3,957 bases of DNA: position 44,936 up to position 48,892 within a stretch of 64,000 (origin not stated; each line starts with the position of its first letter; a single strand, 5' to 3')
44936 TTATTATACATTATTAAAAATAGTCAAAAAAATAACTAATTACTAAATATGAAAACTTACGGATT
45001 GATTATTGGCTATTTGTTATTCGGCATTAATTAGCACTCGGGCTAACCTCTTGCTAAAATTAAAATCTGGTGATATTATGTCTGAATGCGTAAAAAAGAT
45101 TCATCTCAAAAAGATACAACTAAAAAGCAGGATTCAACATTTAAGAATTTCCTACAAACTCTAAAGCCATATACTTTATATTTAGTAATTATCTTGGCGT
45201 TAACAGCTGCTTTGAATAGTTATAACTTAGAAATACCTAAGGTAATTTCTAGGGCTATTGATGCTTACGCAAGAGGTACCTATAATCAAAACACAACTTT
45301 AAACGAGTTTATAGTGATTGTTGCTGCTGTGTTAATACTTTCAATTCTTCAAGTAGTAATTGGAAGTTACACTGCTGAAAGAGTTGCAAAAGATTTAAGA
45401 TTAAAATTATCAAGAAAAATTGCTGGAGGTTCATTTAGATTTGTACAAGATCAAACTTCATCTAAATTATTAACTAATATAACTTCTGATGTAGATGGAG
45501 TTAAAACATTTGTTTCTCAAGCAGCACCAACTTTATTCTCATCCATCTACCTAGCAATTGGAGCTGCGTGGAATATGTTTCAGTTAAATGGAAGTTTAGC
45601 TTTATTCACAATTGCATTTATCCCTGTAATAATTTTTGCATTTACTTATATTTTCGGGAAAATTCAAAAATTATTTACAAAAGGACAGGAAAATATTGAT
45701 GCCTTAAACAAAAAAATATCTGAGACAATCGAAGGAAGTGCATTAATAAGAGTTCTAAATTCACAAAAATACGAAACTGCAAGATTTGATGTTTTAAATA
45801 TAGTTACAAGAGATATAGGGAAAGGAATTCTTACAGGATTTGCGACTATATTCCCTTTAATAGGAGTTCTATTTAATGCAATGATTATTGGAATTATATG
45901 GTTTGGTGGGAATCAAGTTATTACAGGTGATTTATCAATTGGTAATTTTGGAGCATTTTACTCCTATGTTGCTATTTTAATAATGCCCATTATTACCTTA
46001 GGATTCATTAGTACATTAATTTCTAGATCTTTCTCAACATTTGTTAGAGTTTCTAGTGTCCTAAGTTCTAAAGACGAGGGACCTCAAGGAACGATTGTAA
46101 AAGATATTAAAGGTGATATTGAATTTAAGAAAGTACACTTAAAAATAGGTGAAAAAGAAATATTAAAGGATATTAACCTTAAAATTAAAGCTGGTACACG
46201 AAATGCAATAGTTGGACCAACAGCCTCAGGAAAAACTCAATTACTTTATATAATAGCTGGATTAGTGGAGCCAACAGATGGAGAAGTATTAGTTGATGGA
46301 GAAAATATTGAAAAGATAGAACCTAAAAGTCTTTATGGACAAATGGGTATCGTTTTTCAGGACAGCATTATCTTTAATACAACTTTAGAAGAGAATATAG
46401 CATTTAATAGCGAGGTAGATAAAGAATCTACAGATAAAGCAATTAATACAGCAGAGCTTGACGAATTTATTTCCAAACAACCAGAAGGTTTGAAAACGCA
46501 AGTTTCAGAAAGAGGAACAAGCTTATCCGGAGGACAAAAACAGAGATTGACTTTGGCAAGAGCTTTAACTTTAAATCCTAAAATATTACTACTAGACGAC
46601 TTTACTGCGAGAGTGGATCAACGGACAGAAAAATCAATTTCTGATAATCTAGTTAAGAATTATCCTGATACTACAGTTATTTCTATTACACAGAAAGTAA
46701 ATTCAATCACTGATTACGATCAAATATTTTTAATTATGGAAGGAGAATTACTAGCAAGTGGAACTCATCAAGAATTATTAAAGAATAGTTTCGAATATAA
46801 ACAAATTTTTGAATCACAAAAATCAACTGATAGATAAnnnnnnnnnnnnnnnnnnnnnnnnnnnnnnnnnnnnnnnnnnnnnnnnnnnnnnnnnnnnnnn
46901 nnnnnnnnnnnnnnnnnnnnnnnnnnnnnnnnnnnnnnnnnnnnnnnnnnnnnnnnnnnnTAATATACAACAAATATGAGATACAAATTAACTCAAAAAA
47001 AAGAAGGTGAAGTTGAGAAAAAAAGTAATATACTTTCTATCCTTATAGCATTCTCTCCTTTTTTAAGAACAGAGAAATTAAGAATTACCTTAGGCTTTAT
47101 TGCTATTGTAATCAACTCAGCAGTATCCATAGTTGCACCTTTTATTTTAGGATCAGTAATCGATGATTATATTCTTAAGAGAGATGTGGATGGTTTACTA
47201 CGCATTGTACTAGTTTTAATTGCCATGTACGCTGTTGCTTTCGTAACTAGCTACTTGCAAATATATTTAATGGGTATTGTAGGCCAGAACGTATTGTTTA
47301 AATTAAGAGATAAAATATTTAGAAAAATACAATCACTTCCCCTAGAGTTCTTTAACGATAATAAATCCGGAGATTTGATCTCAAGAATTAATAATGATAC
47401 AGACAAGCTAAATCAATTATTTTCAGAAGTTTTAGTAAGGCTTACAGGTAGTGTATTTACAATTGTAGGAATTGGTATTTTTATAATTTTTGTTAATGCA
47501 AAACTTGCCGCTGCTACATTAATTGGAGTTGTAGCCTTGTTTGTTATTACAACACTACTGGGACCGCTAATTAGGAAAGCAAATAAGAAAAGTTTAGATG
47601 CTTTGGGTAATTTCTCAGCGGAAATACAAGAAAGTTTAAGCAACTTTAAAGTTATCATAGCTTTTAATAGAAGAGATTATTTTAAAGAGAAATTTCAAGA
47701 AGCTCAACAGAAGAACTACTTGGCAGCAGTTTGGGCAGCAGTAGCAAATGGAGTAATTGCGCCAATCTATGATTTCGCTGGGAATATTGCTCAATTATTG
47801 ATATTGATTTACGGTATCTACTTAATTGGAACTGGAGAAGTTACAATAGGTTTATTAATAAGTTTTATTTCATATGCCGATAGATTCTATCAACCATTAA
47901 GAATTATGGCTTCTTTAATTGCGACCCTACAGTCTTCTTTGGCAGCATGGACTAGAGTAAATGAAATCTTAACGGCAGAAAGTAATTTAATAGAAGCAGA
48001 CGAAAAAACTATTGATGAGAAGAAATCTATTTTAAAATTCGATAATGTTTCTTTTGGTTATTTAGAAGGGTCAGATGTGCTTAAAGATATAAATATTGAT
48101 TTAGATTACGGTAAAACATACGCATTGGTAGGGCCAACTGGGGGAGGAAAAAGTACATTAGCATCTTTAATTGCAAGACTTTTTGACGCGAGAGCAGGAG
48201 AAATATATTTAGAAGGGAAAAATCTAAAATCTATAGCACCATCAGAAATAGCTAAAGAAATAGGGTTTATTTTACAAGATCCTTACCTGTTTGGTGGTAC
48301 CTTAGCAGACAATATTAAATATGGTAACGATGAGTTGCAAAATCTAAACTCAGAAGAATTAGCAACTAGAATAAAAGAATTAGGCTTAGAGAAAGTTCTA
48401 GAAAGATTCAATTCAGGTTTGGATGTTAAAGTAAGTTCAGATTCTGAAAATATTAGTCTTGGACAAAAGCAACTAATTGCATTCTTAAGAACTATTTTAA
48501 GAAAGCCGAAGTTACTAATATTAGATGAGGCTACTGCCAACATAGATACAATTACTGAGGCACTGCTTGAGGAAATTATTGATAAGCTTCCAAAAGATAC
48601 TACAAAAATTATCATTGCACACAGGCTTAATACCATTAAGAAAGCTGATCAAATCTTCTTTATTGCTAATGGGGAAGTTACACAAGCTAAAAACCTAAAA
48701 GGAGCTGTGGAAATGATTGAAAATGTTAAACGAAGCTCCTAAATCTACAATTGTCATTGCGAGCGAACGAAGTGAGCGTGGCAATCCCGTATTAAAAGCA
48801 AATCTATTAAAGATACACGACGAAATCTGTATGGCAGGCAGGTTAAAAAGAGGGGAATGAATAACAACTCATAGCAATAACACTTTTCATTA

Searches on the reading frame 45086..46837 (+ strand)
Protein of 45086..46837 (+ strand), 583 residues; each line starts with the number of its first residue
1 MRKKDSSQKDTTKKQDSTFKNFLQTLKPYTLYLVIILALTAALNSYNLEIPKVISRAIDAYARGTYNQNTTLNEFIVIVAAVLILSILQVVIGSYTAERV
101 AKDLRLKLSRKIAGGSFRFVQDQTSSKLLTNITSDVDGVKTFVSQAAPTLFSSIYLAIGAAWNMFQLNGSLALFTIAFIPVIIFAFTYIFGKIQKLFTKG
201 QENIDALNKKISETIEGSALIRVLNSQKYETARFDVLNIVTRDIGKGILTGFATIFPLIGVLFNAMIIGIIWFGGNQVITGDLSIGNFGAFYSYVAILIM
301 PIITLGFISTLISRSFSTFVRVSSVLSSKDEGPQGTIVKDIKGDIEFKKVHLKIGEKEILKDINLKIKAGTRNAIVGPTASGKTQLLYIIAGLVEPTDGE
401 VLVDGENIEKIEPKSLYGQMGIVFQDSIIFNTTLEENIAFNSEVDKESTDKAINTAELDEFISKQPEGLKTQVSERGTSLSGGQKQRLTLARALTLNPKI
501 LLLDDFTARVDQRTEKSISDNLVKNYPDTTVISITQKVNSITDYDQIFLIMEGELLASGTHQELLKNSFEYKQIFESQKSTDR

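Call 10: search_protein_families(library=pfam, proteins=[window:45086-46837:+], max_evalue=0.01)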
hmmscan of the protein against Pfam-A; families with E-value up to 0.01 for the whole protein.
window:45086-46837:+ (583 aa): 3 families
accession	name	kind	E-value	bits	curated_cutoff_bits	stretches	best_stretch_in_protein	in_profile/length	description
PF00664.28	ABC_membrane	-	5.7e-37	128.3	28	1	34-301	2-273/274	ABC transporter transmembrane region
PF00005.33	ABC_tran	-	3.6e-30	105.8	25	1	360-508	1-137/137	ABC transporter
PF02463.25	SMC_N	-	0.0017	18.2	40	0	373-550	27-211/220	RecF/RecN/SMC N terminal domain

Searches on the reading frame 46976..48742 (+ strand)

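Call 10: search_protein_families(library=pfam, proteins=[window:46976-48742:+], max_evalue=0.01)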
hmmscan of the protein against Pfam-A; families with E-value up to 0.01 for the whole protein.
window:46976-48742:+ (588 aa): 7 families
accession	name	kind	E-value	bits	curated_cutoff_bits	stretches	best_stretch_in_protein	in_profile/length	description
PF00664.28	ABC_membrane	-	8.7e-62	209.7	28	1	38-307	2-273/274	ABC transporter transmembrane region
PF00005.33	ABC_tran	-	1.3e-26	94.3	25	1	369-521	1-137/137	ABC transporter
PF02463.25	SMC_N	-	1.1e-05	25.4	40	1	339-564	97-212/220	RecF/RecN/SMC N terminal domain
PF13401.12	AAA_22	-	1.2e-05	26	27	1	382-536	8-106/130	AAA domain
PF13304.12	AAA_21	-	5e-05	23.9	27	0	459-547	220-295/304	AAA domain, putative AbiEii toxin, Type IV TA system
PF07728.20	AAA_5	-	0.0085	16.5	22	0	384-408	4-28/139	AAA domain (dynein-related subfamily)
PF03193.22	RsgA_GTPase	-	0.0085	16.4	30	0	358-410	84-137/174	RsgA GTPase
